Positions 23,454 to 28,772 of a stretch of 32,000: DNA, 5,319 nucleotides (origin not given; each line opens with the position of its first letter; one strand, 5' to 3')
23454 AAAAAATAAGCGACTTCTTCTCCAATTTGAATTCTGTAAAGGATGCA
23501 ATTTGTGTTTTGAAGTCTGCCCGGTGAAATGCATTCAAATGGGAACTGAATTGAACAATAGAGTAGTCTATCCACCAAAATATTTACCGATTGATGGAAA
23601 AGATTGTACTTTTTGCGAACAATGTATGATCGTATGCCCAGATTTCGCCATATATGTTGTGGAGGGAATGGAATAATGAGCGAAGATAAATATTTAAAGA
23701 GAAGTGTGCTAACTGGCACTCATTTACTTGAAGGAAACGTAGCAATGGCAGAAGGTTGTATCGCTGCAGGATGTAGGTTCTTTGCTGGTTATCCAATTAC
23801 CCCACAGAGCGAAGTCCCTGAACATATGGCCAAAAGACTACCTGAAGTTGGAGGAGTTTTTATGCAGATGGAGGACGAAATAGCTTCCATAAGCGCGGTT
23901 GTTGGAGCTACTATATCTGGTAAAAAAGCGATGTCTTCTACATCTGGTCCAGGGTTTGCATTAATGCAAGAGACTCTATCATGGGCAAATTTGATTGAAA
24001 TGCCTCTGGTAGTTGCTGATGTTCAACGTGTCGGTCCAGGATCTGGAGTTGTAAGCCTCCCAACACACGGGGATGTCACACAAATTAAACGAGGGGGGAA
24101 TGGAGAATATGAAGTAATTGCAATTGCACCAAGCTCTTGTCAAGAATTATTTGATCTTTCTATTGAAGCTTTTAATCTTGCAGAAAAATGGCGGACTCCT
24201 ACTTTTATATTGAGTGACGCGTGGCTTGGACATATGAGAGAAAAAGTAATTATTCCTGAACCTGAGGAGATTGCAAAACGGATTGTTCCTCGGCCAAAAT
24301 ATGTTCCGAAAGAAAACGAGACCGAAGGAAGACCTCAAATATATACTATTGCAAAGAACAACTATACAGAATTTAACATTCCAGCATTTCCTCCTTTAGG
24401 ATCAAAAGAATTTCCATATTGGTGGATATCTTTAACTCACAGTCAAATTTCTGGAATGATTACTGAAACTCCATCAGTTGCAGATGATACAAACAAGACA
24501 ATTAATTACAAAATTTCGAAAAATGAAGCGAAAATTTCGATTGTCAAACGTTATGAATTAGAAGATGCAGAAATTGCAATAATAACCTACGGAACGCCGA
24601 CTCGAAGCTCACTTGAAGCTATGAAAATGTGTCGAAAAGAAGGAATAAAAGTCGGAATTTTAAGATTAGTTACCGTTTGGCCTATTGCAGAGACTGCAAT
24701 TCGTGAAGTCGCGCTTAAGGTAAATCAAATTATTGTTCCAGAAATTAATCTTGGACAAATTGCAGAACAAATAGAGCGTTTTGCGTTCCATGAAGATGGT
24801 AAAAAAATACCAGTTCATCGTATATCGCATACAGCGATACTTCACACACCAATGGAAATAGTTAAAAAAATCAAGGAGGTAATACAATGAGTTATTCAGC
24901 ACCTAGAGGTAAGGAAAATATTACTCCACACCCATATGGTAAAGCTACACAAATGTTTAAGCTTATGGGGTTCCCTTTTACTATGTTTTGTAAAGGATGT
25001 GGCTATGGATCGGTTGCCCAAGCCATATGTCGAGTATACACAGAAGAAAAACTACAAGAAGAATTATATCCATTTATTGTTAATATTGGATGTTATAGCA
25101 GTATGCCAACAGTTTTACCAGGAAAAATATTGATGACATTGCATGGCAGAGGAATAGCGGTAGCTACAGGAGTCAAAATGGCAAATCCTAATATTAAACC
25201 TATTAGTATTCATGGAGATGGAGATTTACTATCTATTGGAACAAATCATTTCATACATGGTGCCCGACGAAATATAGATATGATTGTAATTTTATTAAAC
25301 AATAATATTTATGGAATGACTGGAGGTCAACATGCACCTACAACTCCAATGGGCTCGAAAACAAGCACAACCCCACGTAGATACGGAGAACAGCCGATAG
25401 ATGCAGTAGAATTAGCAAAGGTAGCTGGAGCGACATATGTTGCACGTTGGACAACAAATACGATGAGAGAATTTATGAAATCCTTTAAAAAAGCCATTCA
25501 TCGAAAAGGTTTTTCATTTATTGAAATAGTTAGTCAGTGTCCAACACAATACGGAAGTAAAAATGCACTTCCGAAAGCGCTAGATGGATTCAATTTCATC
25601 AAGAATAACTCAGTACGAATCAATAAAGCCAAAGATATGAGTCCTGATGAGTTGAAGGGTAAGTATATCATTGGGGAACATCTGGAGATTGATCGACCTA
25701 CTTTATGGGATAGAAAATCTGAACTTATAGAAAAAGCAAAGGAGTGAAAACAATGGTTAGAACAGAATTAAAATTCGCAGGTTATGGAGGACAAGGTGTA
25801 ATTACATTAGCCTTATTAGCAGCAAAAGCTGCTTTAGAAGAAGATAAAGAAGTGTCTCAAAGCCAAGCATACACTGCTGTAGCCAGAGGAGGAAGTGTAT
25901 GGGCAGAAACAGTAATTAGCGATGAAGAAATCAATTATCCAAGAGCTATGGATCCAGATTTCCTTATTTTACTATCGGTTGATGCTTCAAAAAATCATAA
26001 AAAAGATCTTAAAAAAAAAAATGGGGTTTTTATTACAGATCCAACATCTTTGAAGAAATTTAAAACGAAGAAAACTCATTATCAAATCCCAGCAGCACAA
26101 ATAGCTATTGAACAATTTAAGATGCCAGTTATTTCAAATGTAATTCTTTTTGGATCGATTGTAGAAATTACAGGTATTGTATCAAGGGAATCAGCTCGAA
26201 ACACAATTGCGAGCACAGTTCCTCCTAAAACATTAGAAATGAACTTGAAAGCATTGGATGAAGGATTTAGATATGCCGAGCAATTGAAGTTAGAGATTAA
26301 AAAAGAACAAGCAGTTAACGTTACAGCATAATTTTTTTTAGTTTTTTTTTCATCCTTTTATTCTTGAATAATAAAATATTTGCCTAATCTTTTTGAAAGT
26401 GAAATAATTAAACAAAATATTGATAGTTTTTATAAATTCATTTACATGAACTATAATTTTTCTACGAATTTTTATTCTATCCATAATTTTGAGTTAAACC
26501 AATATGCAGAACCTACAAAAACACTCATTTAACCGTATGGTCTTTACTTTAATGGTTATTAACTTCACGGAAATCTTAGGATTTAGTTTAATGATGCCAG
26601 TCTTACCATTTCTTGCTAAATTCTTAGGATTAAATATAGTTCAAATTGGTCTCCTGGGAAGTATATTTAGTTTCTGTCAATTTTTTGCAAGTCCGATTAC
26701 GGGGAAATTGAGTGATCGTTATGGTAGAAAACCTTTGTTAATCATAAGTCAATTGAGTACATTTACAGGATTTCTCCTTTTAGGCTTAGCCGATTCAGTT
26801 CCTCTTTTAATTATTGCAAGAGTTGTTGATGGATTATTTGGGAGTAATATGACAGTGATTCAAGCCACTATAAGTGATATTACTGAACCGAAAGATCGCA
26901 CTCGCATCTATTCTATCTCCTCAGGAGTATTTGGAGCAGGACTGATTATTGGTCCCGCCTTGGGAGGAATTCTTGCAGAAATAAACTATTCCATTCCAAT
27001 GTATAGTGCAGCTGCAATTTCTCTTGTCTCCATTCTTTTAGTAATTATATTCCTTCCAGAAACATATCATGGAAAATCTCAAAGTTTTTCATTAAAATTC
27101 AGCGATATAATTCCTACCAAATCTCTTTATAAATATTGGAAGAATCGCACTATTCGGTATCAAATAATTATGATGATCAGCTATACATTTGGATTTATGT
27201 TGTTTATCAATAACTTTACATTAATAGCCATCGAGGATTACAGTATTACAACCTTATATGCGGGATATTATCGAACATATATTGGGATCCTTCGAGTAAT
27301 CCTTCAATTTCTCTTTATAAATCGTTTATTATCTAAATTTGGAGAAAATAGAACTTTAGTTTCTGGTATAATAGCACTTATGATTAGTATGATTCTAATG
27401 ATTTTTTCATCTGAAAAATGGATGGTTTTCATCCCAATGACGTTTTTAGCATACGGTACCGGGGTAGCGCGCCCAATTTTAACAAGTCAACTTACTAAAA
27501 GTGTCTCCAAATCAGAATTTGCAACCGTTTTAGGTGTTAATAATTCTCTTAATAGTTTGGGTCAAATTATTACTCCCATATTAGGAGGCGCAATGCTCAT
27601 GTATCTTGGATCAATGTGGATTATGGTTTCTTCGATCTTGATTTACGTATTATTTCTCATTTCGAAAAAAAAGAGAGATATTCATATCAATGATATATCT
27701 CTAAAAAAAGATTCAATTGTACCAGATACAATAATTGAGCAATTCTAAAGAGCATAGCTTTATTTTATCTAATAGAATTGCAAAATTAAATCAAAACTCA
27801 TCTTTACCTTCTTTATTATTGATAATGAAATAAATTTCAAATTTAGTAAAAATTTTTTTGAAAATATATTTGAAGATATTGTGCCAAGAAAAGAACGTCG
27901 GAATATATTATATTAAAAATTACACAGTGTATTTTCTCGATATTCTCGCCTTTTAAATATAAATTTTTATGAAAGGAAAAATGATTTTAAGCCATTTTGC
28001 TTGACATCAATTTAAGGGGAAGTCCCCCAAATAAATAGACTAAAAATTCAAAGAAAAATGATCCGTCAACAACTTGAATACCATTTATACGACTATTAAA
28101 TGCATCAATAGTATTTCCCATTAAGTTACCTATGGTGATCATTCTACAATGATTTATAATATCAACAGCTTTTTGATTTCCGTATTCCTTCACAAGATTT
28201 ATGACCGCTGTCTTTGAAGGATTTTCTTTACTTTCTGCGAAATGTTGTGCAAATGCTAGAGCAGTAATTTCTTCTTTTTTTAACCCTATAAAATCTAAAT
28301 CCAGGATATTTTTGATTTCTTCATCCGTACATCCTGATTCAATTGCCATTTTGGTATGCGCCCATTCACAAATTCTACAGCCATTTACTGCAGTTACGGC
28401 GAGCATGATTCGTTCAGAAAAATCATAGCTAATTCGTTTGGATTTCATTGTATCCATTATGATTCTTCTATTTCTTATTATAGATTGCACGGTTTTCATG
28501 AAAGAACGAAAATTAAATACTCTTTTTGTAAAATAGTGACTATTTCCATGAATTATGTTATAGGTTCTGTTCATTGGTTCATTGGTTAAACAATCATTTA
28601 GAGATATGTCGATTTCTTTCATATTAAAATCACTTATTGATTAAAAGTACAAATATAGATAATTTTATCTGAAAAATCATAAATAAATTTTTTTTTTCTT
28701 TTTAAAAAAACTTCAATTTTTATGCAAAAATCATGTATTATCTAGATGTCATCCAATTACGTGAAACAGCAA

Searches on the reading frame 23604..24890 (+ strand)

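Call 8: search_protein_families(library=pfam, proteins=[window:23604-24890:+], max_evalue=0.01)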
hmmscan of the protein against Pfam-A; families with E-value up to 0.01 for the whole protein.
window:23604-24890:+ (428 aa): 3 families
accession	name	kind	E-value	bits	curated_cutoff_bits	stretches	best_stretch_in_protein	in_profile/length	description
PF01855.24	POR_N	-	2.7e-56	191.3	27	1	50-245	1-197/231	Pyruvate flavodoxin/ferredoxin oxidoreductase, thiamine diP-bdg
PF17147.9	PFOR_II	-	4.5e-14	53.1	27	1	322-403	1-85/102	Pyruvate:ferredoxin oxidoreductase core domain II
PF02780.25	Transketolase_C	-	3.8e-09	36.9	25.9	1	320-382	8-70/124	Transketolase, C-terminal domain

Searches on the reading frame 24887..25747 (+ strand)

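Call 8: search_protein_families(library=pfam, proteins=[window:24887-25747:+], max_evalue=0.01)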
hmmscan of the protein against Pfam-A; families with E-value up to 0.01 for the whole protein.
window:24887-25747:+ (286 aa): 1 family
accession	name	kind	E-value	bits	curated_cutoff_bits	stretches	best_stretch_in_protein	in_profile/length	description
PF02775.26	TPP_enzyme_C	-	2e-34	119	21.9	1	69-214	4-151/151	Thiamine pyrophosphate enzyme, C-terminal TPP binding domain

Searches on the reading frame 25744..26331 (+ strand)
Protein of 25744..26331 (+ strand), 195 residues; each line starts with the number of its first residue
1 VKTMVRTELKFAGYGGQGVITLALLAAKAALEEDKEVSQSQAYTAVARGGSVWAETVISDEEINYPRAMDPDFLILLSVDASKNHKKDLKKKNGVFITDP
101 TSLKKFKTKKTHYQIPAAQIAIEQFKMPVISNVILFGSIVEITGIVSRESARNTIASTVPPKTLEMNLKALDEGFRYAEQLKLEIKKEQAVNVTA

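Call 8: search_protein_families(library=pfam, proteins=[window:25744-26331:+], max_evalue=0.01)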
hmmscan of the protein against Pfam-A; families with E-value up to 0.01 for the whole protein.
window:25744-26331:+ (195 aa): 1 family
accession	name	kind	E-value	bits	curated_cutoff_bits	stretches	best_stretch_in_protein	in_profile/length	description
PF01558.24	POR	-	3.2e-31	109.3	27.4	1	15-175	1-172/173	Pyruvate ferredoxin/flavodoxin oxidoreductase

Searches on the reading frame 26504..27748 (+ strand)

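Call 8: search_protein_families(library=pfam, proteins=[window:26504-27748:+], max_evalue=0.01)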
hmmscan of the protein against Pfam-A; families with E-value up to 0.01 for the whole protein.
window:26504-27748:+ (414 aa): 7 families
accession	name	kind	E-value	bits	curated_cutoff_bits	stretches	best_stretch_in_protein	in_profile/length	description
PF07690.21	MFS_1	-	4e-54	184.3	33.4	2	16-269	1-256/347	Major Facilitator Superfamily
PF12832.13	MFS_1_like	-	2.4e-14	53.6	25.2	1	28-372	13-369/373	MFS_1 like family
PF00083.30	Sugar_tr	-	1.2e-13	51.2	22.3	1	46-187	46-194/452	Sugar (and other) transporter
PF05977.19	MFS_3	-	4.1e-06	26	27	1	60-313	59-315/524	Transmembrane secretion effector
PF13347.12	MFS_2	-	7.9e-06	25.1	27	2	10-155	223-374/427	MFS/sugar transport protein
PF01770.24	Folate_carrier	-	7.4e-05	22.1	27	1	70-183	65-174/412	Reduced folate carrier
PF06779.20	MFS_4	-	0.00015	21.6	26.3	1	30-372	12-346/364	Uncharacterised MFS-type transporter YbfB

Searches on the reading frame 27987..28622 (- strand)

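Call 8: search_protein_families(library=pfam, proteins=[window:27987-28622:-], max_evalue=0.01)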
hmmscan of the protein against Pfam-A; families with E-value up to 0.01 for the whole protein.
window:27987-28622:- (211 aa): 1 family
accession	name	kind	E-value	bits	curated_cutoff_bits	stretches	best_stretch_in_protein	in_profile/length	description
PF02627.25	CMD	-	1e-08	35.5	23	1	69-108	25-64/84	Carboxymuconolactone decarboxylase family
